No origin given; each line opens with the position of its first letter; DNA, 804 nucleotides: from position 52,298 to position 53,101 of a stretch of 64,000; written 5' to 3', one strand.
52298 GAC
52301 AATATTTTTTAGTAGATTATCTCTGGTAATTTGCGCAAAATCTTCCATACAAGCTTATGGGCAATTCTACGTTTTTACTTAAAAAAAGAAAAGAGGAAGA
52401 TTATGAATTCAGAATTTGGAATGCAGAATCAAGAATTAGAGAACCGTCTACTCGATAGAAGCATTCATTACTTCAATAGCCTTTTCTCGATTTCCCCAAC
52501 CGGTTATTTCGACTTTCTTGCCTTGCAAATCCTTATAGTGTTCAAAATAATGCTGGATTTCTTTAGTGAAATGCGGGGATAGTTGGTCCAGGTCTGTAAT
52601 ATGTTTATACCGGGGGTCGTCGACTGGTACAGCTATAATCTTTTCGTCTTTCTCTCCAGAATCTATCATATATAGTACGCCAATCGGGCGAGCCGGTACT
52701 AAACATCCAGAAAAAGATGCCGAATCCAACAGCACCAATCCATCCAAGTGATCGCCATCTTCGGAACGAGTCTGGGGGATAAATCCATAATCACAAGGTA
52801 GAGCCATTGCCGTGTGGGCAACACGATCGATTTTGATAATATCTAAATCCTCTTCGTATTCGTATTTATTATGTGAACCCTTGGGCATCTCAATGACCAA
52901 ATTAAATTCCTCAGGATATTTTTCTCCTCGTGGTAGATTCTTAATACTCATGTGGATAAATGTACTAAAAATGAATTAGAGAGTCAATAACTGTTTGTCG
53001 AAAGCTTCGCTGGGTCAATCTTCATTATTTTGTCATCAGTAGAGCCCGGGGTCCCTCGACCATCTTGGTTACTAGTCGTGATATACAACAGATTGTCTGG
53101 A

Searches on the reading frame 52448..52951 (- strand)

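Call 5: search_protein_families(library=pfam, proteins=[window:52448-52951:-], max_evalue=0.1)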
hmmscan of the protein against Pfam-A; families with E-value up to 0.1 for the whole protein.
window:52448-52951:- (167 aa): 2 families
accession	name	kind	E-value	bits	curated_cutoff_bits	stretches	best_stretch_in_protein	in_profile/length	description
PF00719.24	Pyrophosphatase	-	6.9e-56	188.8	23.5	1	19-167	2-150/153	Inorganic pyrophosphatase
PF18823.6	InPase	-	0.035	14.4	26.8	0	49-73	43-67/135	Inorganic Pyrophosphatase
